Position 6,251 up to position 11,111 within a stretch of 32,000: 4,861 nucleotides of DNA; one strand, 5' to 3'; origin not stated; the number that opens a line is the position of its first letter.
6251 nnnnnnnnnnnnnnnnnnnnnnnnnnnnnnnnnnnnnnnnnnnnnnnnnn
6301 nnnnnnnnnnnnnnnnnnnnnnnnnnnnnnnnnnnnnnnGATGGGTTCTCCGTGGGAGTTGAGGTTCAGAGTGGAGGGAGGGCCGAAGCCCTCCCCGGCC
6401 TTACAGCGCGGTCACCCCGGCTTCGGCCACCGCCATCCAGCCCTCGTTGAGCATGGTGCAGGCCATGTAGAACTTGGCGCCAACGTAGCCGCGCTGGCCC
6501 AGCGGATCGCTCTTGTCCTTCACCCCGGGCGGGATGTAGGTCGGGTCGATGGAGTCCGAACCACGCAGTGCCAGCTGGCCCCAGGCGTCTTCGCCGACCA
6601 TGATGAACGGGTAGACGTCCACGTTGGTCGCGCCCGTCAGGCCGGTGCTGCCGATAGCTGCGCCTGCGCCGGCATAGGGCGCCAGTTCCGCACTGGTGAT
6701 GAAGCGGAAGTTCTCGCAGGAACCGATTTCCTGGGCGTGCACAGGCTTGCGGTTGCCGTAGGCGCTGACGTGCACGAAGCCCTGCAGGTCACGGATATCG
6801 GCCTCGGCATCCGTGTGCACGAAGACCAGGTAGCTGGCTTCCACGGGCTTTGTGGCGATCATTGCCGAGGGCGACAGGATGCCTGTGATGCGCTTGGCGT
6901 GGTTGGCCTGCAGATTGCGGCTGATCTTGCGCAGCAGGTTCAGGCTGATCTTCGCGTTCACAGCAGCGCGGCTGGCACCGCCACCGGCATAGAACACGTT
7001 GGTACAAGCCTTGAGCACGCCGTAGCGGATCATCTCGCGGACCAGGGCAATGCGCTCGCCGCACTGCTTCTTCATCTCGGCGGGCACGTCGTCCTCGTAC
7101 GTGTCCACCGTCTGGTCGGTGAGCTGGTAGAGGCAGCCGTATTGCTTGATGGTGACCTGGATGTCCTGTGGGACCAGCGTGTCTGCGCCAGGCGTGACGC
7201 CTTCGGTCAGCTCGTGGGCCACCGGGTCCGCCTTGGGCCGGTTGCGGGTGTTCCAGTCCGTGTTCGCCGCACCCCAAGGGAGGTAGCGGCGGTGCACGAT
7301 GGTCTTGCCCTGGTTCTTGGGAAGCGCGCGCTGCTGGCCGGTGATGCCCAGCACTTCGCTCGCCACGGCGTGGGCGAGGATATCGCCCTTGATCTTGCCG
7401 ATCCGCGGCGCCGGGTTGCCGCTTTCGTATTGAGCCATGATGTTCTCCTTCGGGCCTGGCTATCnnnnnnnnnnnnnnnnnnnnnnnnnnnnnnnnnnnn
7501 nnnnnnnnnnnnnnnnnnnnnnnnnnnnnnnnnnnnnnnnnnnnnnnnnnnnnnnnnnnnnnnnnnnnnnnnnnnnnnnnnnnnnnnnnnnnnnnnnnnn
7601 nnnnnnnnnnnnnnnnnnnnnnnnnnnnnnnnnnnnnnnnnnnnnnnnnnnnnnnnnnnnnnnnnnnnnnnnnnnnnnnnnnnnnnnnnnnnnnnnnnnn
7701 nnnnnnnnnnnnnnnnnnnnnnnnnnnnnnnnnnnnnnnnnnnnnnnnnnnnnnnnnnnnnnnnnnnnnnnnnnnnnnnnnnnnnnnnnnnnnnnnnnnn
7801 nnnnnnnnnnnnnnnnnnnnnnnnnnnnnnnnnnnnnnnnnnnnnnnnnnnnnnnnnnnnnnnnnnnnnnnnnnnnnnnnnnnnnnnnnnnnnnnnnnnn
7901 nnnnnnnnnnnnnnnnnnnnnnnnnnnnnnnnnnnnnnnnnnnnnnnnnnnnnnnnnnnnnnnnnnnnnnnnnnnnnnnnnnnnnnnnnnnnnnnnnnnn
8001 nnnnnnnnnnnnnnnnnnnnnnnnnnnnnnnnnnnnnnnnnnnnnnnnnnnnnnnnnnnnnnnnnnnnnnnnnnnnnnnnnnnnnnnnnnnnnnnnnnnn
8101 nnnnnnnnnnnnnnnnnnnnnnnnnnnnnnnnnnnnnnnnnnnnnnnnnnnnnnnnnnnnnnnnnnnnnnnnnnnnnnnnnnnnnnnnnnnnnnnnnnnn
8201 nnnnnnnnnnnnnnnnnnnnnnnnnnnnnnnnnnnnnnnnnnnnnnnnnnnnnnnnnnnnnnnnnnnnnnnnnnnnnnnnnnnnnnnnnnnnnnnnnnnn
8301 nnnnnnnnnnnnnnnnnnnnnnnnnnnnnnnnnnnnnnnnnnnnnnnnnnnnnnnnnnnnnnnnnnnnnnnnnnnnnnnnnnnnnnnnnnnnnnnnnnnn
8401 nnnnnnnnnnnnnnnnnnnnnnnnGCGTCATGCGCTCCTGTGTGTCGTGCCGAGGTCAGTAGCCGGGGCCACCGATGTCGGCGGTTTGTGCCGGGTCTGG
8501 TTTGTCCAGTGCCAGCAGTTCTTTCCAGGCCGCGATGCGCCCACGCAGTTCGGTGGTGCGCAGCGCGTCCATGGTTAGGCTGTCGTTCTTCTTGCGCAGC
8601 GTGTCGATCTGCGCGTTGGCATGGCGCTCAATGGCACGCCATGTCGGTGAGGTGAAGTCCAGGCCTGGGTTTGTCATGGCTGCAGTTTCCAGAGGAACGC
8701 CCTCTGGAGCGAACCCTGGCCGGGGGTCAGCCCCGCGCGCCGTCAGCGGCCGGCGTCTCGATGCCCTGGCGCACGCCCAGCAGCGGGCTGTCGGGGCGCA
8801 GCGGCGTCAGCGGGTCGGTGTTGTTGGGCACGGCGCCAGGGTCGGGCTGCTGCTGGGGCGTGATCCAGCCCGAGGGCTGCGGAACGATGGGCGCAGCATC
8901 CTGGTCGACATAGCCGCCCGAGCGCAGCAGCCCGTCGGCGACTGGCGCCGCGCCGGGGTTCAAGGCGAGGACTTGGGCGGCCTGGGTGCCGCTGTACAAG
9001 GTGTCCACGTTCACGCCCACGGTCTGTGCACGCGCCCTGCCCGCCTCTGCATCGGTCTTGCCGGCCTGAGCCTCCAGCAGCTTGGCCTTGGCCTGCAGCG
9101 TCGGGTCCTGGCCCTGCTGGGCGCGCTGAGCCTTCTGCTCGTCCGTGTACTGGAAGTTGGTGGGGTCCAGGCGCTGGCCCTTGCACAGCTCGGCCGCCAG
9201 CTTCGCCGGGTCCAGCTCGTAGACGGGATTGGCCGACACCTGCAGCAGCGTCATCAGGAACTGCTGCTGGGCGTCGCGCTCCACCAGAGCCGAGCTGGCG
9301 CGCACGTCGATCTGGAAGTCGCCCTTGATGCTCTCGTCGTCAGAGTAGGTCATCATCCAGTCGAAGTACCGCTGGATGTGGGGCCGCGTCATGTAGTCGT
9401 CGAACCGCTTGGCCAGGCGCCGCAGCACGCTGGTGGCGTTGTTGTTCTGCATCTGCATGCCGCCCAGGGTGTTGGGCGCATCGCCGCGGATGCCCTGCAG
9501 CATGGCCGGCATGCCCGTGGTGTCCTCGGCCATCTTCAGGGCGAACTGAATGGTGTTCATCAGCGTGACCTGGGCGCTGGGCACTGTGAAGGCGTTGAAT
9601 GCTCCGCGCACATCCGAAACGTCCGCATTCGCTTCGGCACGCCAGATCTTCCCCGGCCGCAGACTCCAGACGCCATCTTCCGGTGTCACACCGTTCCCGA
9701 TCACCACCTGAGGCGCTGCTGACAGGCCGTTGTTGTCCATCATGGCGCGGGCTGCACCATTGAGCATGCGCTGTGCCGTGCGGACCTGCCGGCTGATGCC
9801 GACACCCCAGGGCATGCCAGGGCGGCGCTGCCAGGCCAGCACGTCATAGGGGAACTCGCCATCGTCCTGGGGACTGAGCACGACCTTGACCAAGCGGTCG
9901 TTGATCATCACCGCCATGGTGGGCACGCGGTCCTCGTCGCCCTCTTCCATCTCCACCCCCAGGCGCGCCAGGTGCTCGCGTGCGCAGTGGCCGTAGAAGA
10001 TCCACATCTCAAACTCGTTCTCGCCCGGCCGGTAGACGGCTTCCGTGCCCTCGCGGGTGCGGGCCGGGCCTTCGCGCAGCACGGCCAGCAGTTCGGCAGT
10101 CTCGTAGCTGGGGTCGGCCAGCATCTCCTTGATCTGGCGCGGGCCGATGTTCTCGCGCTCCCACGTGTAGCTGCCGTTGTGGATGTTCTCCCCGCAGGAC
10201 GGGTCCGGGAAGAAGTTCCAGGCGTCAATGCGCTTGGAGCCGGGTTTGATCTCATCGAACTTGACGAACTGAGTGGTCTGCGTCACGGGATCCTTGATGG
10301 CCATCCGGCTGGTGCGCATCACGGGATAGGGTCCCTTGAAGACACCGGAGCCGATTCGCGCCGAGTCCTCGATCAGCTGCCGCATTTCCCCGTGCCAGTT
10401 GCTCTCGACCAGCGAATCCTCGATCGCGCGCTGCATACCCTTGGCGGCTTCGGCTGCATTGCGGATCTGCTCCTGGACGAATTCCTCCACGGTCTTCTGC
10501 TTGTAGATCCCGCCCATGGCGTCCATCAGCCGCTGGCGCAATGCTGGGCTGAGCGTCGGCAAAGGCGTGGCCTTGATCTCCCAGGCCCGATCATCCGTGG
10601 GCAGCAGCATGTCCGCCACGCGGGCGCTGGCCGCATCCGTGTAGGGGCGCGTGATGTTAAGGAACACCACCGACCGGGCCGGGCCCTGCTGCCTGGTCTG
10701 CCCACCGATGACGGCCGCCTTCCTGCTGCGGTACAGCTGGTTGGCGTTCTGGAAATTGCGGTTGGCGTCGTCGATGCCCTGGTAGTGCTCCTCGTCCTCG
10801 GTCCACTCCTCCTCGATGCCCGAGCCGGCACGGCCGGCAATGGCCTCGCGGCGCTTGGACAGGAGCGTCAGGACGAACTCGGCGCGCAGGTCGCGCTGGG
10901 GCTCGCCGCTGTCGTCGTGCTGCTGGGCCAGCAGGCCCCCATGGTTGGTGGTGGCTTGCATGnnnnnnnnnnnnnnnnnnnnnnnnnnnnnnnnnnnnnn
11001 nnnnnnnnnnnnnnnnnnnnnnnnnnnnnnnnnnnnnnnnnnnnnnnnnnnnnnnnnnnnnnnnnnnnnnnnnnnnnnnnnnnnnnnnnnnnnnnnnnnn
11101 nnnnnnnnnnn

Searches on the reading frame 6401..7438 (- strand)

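Call 80: search_protein_families(library=phrogs, proteins=[window:6401-7438:-], max_evalue=0.00001)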
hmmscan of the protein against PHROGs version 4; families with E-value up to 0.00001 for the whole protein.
window:6401-7438:- (345 aa): 1 family
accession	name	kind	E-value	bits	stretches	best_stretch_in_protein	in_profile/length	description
phrog_1357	-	head and packaging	4.1e-72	244.1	1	17-343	38-347/356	major head protein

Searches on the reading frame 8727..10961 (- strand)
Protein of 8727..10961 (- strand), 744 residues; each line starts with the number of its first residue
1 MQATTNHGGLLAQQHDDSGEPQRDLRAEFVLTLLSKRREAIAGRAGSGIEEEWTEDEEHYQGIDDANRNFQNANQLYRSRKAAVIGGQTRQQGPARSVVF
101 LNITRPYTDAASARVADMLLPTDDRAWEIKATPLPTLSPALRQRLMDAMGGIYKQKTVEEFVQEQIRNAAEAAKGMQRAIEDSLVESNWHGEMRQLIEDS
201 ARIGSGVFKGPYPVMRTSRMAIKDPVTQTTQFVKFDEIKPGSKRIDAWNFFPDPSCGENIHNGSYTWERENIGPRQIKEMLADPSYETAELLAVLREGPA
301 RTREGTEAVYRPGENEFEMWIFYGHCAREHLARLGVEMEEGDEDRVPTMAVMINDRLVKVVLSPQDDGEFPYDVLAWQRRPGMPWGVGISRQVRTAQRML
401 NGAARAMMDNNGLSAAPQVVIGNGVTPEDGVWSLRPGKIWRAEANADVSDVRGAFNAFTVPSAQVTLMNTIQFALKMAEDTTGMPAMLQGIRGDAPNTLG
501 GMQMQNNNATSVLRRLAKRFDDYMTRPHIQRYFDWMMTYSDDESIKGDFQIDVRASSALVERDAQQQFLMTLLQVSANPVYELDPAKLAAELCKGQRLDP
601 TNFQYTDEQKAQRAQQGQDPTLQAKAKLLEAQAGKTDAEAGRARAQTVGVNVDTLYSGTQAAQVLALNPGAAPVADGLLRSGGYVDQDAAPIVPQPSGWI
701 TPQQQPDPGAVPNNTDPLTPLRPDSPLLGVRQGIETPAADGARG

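Call 80: search_protein_families(library=phrogs, proteins=[window:8727-10961:-], max_evalue=0.00001)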
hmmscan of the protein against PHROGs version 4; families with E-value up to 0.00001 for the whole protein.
window:8727-10961:- (744 aa): 3 families
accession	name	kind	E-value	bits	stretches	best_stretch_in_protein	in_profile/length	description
phrog_332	-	connector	7.3e-75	253.4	1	24-648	4-546/560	head-tail adaptor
phrog_1216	-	head and packaging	4.2e-19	69.5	1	232-646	204-640/714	portal protein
phrog_156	-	head and packaging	1.7e-08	34.3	1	331-525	255-447/681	portal protein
